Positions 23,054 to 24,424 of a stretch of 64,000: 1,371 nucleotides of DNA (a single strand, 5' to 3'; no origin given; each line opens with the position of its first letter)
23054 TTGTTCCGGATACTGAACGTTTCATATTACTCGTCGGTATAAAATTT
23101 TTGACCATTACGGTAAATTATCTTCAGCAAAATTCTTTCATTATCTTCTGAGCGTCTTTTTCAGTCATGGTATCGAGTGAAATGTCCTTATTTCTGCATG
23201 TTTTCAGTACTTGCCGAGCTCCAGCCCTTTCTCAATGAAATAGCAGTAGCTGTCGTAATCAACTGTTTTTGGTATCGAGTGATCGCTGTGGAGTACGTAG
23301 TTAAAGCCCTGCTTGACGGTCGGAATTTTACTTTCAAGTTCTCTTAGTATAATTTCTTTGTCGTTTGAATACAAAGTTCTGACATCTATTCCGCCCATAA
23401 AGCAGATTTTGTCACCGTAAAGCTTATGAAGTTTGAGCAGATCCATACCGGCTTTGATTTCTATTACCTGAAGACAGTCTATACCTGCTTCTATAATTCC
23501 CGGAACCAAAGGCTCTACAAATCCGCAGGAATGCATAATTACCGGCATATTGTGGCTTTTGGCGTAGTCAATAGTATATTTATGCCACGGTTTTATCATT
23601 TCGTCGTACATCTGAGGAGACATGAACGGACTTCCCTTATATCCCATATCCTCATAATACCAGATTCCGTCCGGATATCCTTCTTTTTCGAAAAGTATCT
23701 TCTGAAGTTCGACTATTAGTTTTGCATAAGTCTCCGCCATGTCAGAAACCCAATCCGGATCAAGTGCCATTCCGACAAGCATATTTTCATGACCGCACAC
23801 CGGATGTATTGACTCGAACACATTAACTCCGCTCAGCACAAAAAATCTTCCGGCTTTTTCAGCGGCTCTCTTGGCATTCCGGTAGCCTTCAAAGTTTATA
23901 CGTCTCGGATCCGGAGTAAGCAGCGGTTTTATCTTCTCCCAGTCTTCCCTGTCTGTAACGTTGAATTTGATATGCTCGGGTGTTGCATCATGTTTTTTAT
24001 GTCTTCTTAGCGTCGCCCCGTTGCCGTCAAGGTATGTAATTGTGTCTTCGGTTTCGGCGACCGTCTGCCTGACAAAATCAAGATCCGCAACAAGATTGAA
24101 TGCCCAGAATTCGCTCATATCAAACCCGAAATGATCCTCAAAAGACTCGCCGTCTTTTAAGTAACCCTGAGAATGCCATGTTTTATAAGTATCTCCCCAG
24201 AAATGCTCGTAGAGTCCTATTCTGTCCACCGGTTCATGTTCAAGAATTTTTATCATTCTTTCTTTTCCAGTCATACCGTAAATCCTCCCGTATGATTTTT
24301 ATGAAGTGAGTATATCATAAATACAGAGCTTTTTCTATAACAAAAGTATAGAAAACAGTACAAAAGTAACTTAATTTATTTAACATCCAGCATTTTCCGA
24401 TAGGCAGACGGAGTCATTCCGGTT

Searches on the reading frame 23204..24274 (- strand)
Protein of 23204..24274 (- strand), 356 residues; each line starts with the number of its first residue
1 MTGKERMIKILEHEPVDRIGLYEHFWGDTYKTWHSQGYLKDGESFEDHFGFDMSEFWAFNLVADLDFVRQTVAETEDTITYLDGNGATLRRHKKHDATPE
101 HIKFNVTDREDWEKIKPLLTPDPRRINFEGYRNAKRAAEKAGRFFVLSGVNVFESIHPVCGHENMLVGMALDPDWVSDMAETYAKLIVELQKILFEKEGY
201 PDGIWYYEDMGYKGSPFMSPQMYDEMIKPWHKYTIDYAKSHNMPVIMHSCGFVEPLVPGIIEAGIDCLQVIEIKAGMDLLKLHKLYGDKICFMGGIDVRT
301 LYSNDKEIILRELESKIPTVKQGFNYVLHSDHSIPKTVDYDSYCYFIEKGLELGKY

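Call 62: search_protein_families(library=pfam, proteins=[window:23204-24274:-], max_evalue=0.0001)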
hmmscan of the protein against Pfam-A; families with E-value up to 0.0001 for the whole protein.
window:23204-24274:- (356 aa): 1 family
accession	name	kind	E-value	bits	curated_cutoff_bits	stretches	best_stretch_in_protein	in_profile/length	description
PF01208.23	URO-D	-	3.8e-14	52.9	23.9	1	161-347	161-340/346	Uroporphyrinogen decarboxylase (URO-D)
